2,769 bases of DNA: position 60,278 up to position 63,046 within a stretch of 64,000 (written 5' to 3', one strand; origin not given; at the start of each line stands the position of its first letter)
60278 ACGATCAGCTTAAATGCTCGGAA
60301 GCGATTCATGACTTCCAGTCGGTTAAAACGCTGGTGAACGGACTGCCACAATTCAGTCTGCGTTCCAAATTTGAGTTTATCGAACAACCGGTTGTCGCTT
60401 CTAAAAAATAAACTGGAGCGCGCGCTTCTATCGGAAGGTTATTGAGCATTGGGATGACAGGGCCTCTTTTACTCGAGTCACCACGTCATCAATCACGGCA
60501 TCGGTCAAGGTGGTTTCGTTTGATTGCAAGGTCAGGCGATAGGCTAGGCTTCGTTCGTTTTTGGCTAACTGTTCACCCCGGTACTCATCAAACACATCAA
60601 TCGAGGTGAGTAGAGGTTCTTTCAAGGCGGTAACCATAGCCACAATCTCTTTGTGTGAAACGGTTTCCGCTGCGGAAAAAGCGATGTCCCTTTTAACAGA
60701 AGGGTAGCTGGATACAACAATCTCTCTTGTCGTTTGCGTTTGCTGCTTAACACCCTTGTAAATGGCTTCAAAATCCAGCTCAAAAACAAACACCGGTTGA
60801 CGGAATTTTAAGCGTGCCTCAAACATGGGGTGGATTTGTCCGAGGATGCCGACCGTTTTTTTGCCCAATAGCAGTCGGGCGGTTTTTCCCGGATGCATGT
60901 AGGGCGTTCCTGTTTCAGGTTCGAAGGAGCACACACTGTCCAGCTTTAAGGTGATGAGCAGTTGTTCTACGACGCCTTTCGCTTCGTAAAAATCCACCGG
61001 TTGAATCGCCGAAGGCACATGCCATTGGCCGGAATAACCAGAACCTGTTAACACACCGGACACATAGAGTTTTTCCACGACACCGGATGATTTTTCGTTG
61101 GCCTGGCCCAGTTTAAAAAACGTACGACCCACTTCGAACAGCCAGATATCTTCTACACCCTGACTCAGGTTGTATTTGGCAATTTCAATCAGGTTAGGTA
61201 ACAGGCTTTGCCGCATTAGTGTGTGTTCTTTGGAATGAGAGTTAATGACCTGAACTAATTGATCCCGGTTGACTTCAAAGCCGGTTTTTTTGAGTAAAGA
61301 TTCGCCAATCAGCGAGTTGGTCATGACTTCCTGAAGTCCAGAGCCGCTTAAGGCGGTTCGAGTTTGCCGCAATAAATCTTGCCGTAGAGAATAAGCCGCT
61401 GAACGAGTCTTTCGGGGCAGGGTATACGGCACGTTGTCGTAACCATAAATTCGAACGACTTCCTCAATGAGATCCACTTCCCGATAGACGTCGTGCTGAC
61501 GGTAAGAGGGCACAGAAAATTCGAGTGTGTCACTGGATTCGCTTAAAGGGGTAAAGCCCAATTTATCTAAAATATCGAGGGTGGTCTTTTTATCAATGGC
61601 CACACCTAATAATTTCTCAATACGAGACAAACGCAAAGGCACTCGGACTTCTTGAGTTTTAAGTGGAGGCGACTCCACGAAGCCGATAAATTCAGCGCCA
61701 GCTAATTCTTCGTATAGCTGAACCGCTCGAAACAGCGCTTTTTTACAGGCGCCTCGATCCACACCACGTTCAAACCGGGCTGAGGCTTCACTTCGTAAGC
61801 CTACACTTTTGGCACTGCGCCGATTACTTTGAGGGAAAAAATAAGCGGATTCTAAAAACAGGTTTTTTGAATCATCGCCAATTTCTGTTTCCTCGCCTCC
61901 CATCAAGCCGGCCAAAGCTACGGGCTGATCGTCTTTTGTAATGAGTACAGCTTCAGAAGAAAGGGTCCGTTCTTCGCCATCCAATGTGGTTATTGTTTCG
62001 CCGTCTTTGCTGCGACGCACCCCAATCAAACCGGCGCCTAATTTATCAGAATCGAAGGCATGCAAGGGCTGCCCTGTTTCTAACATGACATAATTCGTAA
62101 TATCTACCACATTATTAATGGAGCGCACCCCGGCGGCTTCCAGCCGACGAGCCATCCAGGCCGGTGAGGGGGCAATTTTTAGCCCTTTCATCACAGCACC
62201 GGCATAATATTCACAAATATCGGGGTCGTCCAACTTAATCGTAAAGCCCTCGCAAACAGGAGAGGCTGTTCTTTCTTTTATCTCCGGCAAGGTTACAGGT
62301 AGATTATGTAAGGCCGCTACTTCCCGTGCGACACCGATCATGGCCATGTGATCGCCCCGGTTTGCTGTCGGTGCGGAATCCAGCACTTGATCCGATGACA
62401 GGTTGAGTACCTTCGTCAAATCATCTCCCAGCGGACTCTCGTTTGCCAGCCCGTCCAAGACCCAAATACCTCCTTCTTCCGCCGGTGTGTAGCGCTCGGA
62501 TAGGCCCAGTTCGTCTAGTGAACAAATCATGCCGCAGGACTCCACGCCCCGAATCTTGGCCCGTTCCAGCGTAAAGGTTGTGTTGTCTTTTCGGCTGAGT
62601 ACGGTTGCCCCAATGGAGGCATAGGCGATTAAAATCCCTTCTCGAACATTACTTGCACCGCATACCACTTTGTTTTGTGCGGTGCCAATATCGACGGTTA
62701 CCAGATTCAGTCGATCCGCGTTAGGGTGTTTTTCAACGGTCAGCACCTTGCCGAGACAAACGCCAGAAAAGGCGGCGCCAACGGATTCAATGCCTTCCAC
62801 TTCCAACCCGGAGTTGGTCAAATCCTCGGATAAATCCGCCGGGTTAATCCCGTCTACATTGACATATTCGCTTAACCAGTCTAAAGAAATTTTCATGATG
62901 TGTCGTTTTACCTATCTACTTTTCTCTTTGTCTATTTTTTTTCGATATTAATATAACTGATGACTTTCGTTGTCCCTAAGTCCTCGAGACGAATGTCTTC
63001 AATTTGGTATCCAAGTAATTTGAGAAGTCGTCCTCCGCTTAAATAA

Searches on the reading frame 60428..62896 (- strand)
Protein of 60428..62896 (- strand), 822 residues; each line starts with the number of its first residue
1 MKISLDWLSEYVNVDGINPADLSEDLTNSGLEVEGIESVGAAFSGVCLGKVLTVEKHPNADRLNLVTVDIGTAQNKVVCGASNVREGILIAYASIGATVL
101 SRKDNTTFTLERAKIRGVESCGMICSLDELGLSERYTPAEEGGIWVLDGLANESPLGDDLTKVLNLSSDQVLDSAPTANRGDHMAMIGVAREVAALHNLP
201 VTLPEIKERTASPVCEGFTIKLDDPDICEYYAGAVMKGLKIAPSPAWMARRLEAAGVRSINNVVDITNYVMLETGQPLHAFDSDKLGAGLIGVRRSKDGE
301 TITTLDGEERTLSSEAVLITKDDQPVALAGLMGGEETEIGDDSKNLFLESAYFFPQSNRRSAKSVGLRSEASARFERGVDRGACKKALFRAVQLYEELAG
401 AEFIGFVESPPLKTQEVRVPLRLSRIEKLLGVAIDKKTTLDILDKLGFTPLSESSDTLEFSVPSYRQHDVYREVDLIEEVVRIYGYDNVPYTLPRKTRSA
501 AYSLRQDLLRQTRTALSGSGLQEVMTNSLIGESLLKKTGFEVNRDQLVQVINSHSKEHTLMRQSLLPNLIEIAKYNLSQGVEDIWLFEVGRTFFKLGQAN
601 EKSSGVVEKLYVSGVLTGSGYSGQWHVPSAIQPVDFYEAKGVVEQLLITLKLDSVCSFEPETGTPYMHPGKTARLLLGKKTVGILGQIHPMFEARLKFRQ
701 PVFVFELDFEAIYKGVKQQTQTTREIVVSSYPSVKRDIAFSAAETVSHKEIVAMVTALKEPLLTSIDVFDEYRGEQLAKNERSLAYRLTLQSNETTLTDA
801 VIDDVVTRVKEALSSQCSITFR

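Call 67: search_protein_families(library=pfam, proteins=[window:60428-62896:-], max_evalue=0.00001)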
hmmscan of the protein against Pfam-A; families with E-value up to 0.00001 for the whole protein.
window:60428-62896:- (822 aa): 5 families
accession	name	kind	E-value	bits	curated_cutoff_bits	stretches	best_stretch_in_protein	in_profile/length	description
PF03483.22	B3_4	-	6.2e-66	221.7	29.3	1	228-400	2-174/174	B3/4 domain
PF17759.6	tRNA_synthFbeta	-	3.6e-54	183.9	22.4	1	490-709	2-214/214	Phenylalanyl tRNA synthetase beta chain CLM domain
PF03147.19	FDX-ACB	-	1.3e-25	90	31.1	1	729-822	1-94/94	Ferredoxin-fold anticodon binding domain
PF03484.21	B5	-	5.4e-21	75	28.6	1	420-486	2-67/67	tRNA synthetase B5 domain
PF01588.26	tRNA_bind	-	3.5e-17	62.7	27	1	48-130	3-77/96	Putative tRNA binding domain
